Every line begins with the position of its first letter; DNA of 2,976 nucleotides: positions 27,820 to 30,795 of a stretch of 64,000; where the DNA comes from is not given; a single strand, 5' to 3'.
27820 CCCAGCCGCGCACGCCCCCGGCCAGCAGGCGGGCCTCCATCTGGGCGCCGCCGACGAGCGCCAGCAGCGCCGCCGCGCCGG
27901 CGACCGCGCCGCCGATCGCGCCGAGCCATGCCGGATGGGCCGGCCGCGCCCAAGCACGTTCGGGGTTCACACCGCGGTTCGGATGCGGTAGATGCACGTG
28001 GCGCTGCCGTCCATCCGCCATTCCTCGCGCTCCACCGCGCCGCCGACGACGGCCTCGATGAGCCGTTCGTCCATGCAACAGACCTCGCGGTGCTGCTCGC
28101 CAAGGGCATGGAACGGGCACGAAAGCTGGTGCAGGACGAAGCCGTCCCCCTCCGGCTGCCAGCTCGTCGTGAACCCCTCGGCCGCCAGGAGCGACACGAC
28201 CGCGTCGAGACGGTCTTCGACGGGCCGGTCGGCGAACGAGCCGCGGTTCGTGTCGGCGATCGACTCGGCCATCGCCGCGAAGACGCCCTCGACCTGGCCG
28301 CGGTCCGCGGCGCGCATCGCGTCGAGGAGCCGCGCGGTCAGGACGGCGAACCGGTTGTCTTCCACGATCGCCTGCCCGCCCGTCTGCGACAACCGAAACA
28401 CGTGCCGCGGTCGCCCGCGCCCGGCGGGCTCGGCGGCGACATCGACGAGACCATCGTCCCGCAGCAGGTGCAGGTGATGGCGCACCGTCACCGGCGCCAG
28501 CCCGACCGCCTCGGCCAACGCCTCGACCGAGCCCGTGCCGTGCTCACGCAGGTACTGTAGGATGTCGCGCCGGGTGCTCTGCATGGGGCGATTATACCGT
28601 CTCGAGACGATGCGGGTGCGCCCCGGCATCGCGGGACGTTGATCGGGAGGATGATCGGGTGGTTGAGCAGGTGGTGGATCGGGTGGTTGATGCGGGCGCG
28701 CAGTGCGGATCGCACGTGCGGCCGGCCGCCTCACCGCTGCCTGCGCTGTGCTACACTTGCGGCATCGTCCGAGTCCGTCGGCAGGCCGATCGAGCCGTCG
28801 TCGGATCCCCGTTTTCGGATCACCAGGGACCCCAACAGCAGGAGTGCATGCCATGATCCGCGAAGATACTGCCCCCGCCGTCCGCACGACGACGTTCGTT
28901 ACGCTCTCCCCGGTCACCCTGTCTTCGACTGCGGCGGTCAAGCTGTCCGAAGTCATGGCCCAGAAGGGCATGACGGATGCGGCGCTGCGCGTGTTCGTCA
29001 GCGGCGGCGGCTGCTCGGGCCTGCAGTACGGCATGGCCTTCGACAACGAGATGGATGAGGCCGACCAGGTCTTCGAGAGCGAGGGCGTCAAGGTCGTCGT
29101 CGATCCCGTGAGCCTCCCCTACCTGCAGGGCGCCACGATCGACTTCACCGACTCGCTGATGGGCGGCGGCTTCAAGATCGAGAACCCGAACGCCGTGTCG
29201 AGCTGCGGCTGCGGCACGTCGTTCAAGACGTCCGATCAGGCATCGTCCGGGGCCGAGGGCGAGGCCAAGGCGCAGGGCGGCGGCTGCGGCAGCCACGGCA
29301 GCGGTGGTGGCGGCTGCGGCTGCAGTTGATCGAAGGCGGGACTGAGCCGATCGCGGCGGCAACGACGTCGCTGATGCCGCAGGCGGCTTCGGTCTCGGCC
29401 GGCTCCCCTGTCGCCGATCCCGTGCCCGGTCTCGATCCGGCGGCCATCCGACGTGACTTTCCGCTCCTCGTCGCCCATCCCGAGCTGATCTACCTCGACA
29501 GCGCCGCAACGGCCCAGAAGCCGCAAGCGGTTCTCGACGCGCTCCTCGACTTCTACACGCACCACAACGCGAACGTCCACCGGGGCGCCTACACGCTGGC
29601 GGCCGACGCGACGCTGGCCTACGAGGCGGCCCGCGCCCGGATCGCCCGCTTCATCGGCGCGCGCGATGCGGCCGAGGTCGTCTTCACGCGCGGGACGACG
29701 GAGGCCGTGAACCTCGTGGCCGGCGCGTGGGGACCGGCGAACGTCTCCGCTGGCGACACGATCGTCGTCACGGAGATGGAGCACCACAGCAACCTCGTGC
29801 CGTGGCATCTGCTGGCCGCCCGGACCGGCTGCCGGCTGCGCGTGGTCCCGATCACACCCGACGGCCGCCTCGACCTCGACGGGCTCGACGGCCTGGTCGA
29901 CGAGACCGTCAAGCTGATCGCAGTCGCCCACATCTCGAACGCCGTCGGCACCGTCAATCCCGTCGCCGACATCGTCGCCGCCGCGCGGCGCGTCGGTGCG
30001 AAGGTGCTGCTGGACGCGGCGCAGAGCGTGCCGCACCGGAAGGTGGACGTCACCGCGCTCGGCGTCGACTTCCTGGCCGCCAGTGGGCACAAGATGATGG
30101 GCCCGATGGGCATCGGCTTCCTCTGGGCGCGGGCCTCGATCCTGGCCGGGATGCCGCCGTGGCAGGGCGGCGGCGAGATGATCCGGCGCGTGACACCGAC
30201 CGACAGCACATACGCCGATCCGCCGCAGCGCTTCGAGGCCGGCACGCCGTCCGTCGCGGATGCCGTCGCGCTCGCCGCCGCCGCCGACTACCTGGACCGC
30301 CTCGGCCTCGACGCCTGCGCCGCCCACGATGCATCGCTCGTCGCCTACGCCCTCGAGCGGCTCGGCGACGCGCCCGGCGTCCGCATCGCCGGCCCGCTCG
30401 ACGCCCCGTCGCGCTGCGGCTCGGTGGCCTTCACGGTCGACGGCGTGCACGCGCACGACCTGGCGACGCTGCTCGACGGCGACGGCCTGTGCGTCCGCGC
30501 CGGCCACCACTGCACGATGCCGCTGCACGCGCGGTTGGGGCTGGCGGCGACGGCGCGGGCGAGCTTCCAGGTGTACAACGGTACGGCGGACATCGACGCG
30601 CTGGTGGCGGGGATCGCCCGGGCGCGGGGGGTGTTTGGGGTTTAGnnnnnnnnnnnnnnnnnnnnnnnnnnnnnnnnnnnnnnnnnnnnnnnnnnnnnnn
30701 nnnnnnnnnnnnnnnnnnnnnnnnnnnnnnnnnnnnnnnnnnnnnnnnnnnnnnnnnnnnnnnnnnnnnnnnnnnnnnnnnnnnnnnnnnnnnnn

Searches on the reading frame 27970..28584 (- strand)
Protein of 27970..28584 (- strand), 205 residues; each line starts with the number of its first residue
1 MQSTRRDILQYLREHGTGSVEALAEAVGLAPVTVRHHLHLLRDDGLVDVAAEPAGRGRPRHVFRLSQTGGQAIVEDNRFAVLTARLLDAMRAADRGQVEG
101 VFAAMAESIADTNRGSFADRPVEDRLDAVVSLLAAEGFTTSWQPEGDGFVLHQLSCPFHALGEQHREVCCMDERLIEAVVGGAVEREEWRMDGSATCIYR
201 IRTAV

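Call 66: search_protein_families(library=ncbifam, proteins=[window:27970-28584:-], max_evalue=0.01)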
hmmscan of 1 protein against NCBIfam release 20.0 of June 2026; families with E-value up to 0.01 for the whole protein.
seq(205 aa): 13 families
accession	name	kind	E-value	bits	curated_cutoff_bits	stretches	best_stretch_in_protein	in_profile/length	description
TIGR02702.1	SufR_cyano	equivalog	6.1e-25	88.1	178.8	1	3-201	1-208/208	iron-sulfur cluster biosynthesis transcriptional regulator SufR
NF033788.1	HTH_metalloreg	subfamily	5.7e-10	38.9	55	1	3-50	11-58/77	metalloregulator ArsR/SmtB family transcription factor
NF033789.1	repress_SdpR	subfamily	2.7e-05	24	100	1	3-48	8-52/79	autorepressor SdpR family transcription factor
TIGR01884.1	cas_HTH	subfamily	0.00011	21.6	60.2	1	6-52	145-191/202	CRISPR-associated CARF protein Csa3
NF041397.1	TranRegGlpR_Halo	equivalog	0.00025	20.8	300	1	4-48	6-50/253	HTH-type transcriptional regulator GlpR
NF053755.1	MsvR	equivalog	0.00028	20.7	220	1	4-65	14-72/236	transcriptional factor MsvR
NF053602.1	Phr_regulator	exception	0.00037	20.1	320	1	3-65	12-73/191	heat shock transcription regulator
NF040755.1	AgaR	equivalog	0.00052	19.2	260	1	4-47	7-50/256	transcriptional repressor AgaR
NF007316.0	PRK09802.1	equivalog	0.00054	19.3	351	1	3-48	17-62/269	DeoR family transcriptional regulator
NF041413.1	ArsR_Rv2640c_fam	equivalog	0.00099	19.5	155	1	16-48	57-89/118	Rv2640c family ArsR-like transcriptional regulator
NF007753.1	PRK10434.1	equivalog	0.0015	18.2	350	1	4-47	6-49/253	glucitol operon DNA-binding transcriptional repressor SrlR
NF040939.2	trans_reg_lrs14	equivalog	0.0056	16.7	90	1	4-66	22-86/103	Lrs14 family HTH-type transcriptional regulator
NF041395.1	TranRegLrpA1_Halo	equivalog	0.0061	16.5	250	0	2-47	4-49/142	HTH-type transcriptional regulator LrpA1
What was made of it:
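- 27967..28584 (-): SufR-like ArsR-family regulator gene, divergent from sufA-sufS. Best NCBIfam hit is TIGR02702 SufR_cyano, E 6e-25, aligned over the full length but below the equivalog cutoff (call 66).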

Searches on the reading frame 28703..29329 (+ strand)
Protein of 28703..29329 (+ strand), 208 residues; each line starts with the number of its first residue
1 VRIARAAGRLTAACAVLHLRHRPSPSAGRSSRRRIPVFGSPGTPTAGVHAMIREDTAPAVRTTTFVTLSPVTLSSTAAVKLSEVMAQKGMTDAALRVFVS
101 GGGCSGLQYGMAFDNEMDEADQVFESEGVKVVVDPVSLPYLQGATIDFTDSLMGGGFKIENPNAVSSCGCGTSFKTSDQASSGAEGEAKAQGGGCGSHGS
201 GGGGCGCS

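Call 12: search_protein_families(library=pfam, proteins=[window:28703-29329:+], max_evalue=0.001)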
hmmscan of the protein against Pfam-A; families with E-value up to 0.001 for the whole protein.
window:28703-29329:+ (208 aa): 1 family
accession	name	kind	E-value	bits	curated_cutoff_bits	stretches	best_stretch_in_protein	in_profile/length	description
PF01521.26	Fe-S_biosyn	-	9.8e-20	71.3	26.3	1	71-171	3-109/110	Iron-sulphur cluster biosynthesis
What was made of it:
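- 28703..29329 (+): sufA/erpA-type A-type carrier gene, overlapping the start of sufS. PF01521 (call 12).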

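Call 43: search_protein_families(library=ncbifam, proteins=[window:28703-29329:+], max_evalue=0.001)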
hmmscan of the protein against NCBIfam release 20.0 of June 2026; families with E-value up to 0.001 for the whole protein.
window:28703-29329:+ (208 aa): 10 families
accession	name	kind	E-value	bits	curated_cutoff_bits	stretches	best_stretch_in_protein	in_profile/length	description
TIGR00049.1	TIGR00049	subfamily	3.3e-37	126.9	58.8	1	71-175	1-105/106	iron-sulfur cluster assembly accessory protein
NF010147.0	PRK13623.1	equivalog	6e-37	126.4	117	1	69-175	8-114/115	iron-sulfur cluster insertion protein ErpA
TIGR02011.1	IscA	equivalog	7.7e-27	93.6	150.6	1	71-175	1-104/105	iron-sulfur cluster assembly protein IscA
NF007049.0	PRK09502.1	equivalog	1.9e-25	89.1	181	1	71-175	3-106/107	iron-sulfur cluster assembly protein IscA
TIGR01997.1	sufA_proteo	equivalog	4.5e-24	84.7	136.2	1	71-175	3-106/107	Fe-S cluster assembly scaffold SufA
NF007050.0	PRK09504.1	equivalog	5.7e-19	68.4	161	1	70-175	17-121/122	Fe-S cluster assembly scaffold SufA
NF038090.1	IscA_HesB_Se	subfamily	1e-16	61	85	1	72-172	3-101/101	IscA/HesB family protein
TIGR03341.1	YhgI_GntY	equivalog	2.8e-11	43.6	269.35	1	71-164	1-95/190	Fe-S biogenesis protein NfuA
NF008392.0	PRK11190.1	equivalog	9.4e-09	35.4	268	1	71-164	2-96/192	Fe-S biogenesis protein NfuA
TIGR01911.1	HesB_rel_seleno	subfamily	5.7e-07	30.1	66.35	1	71-160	4-92/92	HesB-like protein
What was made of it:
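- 28703..29329 (+): TIGR00049 at 127 bits (call 43).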

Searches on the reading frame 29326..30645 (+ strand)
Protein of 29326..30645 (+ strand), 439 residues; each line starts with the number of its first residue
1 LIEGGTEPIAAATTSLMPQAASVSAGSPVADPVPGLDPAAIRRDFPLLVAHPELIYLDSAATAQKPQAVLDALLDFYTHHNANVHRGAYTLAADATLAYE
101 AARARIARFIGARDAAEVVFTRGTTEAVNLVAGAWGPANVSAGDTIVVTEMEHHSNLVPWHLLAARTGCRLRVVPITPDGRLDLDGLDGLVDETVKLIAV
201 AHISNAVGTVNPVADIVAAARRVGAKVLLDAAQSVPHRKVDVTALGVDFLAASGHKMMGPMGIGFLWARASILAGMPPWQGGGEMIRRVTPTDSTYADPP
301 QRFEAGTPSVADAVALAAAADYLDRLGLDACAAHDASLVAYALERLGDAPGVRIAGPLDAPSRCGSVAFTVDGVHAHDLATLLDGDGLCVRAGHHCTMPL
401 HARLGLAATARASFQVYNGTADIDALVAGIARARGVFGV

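Call 12: search_protein_families(library=pfam, proteins=[window:29326-30645:+], max_evalue=0.001)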
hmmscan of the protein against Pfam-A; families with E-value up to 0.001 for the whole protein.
window:29326-30645:+ (439 aa): 2 families
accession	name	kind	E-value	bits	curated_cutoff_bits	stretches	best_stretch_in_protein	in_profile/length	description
PF00266.25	Aminotran_5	-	5.8e-141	470.2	21.5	1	55-426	1-371/371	Aminotransferase class-V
PF00155.27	Aminotran_1_2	-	7.3e-08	32.4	19.7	1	99-233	44-188/361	Aminotransferase class I and II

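Call 43: search_protein_families(library=ncbifam, proteins=[window:29326-30645:+], max_evalue=0.001)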
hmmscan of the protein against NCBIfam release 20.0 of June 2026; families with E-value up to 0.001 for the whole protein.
window:29326-30645:+ (439 aa): 24 families
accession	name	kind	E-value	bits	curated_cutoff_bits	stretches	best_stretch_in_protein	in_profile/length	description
TIGR01979.1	sufS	subfamily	1.4e-163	544.4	475.1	1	40-437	2-402/403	SufS family cysteine desulfurase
NF041166.1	f2_encap_cargo1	exception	5e-159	531.3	800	1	29-432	218-622/623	family 2A encapsulin nanocompartment cargo protein cysteine desulfurase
NF006791.0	PRK09295.1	equivalog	6e-138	460.3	661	1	41-434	8-402/406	cysteine desulfurase SufS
NF008126.0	PRK10874.1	equivalog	3.3e-112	375.5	607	1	37-433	5-395/401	cysteine desulfurase CsdA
TIGR03392.1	FeS_syn_CsdA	equivalog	2.2e-110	369.6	493.6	1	37-433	2-392/398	cysteine desulfurase CsdA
TIGR01976.1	am_tr_V_VC1184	hypoth_equivalog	5.8e-68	230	352.35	1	37-428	2-399/401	cysteine desulfurase-like protein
TIGR01977.1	am_tr_V_EF2568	hypoth_equivalog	2.3e-64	217.7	377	1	55-430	1-373/376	cysteine desulfurase family protein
NF040779.1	Sec_lyase_SclA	exception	1.9e-48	165.3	525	1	55-427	1-370/378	selenocysteine lyase SclA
TIGR03402.1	FeS_nifS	equivalog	3.5e-42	144.5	530.75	1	55-397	1-322/379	cysteine desulfurase NifS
TIGR03235.1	DNA_S_dndA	equivalog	4.4e-37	128.2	480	1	56-270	1-214/353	cysteine desulfurase DndA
TIGR04343.1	egtE_PLP_lyase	equivalog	1.2e-33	116.4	400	1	55-380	15-320/370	ergothioneine biosynthesis PLP-dependent enzyme EgtE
NF010611.0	PRK14012.1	equivalog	3.6e-33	115.1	548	1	55-271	7-223/406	IscS subfamily cysteine desulfurase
TIGR02006.1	IscS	equivalog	2.3e-31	109.2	643.2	1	55-270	5-218/402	IscS subfamily cysteine desulfurase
TIGR03403.1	nifS_epsilon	equivalog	2.5e-24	85.8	587.7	1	55-288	1-233/382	NifS family cysteine desulfurase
NF002806.0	PRK02948.1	subfamily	1.1e-21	77.2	304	1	54-269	1-213/381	IscS subfamily cysteine desulfurase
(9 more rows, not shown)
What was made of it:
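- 29326..30645 (+): sufS, the expected catalytic partner of the SufU domain (8.6 kb away). It carries the GVHAHD motif, whose second His (His377) aligns with M. tuberculosis SufS His354. TIGR01979 at 544 bits, above the 475 cutoff (call 43).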

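Call 56: search_solved_structures(query=window:29326-30645:+, show_alignments=5, max_evalue=1e-60)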
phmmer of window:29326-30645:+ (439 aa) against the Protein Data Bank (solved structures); distinct sequences matched with E-value up to 1e-60: 42.
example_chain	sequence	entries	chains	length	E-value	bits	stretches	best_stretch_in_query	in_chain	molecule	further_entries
8odq_B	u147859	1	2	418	1.8e-125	422.5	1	33-438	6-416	Cysteine desulfurase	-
9ddd_A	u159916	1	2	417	1.9e-125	422.4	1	33-438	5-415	Probable cysteine desulfurase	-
6wci_A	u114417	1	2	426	3.1e-121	408.6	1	24-438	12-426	Cysteine desulfurase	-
6mr2_A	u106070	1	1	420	3.4e-121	408.4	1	40-436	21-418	Cysteine desulfurase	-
1jf9_A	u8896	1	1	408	3.6e-121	408.3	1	41-436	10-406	SELENOCYSTEINE LYASE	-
5db5_A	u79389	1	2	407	3.6e-121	408.3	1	41-436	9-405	Cysteine desulfurase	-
6ndn_A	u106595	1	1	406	3.7e-121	408.3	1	41-436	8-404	Cysteine desulfurase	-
1i29_A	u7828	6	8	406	3.7e-121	408.3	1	41-436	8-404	CSDB | Selenocysteine lyase | Cysteine desulfurase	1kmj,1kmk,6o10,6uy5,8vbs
1t3i_A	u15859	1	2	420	4.6e-121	408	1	32-429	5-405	Probable cysteine desulfurase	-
4q75_A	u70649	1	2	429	5.9e-121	407.6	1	40-433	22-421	Cysteine desulfurase 2, chloroplastic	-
8kg1_A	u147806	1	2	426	1e-120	406.9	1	37-432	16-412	cysteine desulfurase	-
6mri_A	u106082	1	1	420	1.1e-120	406.8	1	40-436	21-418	Cysteine desulfurase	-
7rw3_A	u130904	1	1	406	2e-120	405.9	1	41-436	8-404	Cysteine desulfurase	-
6mre_A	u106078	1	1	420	2.7e-120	405.5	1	40-436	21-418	Cysteine desulfurase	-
6mrh_A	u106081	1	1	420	2.8e-120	405.4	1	40-436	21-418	Cysteine desulfurase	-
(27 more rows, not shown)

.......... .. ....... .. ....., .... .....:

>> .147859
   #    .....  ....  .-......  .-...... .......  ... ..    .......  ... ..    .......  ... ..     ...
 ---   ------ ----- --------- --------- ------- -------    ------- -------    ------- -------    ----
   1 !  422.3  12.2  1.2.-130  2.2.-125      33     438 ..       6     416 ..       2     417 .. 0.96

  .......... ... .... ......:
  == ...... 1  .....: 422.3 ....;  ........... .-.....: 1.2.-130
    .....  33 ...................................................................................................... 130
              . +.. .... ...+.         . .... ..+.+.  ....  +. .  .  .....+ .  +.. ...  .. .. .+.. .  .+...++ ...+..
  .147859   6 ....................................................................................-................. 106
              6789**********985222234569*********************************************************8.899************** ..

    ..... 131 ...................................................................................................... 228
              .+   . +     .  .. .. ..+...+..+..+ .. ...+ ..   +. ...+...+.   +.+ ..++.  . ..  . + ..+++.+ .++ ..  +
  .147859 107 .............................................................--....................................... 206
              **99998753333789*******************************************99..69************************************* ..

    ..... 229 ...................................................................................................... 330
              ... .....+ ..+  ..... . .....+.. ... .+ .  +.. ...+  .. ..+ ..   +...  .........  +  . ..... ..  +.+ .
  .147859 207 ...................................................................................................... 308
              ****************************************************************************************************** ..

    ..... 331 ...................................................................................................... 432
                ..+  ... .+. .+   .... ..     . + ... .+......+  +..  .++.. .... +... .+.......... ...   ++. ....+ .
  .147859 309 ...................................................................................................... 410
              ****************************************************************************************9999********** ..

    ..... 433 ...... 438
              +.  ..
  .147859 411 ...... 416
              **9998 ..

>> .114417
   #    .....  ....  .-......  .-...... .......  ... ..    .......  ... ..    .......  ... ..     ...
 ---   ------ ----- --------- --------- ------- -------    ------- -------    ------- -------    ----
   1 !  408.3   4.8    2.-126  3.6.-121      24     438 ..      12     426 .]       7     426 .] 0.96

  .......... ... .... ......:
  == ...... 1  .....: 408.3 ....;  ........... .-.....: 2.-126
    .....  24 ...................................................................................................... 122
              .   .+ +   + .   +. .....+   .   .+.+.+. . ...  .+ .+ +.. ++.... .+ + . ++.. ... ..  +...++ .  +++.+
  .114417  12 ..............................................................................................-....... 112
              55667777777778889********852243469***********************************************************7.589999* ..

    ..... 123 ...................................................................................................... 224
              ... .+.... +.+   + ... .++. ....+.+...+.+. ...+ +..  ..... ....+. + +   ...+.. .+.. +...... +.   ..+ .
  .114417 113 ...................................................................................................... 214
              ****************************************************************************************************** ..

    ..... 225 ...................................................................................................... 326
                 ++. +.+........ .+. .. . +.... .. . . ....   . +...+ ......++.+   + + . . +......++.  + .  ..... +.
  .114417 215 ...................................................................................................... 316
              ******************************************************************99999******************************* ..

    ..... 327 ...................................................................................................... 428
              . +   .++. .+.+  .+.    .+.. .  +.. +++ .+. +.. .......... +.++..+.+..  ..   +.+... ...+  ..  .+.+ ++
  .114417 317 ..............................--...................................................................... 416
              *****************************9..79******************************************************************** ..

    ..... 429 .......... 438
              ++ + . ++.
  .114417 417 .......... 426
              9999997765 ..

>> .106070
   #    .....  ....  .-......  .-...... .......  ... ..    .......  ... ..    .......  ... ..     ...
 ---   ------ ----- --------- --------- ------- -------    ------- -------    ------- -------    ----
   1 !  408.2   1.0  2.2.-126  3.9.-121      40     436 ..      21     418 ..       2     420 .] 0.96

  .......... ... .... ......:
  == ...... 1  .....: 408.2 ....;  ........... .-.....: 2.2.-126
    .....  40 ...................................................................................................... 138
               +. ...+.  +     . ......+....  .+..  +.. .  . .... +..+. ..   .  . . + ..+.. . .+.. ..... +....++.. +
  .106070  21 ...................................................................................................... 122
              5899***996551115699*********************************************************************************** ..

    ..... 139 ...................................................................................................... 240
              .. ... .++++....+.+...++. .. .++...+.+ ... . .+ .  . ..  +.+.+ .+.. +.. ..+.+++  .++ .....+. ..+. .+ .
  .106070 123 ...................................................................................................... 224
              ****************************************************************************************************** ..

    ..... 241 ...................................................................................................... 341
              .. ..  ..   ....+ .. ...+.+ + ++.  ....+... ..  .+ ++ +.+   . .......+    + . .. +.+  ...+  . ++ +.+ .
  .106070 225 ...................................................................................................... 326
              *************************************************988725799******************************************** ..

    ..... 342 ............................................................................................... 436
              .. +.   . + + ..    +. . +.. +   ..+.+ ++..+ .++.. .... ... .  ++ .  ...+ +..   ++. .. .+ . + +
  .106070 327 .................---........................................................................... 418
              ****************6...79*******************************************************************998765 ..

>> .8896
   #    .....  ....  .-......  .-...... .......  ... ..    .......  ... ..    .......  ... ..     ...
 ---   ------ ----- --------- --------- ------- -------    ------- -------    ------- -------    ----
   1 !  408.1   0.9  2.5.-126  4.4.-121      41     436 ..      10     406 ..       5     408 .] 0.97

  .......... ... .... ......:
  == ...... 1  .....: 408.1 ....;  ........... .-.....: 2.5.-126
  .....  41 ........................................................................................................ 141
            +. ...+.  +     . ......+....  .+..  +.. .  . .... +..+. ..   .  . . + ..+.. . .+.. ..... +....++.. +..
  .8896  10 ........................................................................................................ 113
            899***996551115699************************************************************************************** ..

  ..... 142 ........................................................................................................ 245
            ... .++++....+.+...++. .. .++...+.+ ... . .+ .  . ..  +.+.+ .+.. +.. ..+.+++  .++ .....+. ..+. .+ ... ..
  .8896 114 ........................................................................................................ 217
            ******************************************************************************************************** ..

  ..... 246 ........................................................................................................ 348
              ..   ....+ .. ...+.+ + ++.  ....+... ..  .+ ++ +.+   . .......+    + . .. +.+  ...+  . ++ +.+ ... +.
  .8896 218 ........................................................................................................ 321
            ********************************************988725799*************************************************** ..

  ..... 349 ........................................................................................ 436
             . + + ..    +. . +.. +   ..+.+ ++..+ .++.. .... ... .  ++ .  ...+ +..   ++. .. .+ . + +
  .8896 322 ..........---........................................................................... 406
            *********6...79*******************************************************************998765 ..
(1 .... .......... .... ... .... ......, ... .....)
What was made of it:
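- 29326..30645 (+): Alignment to 8odq_B (call 56).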
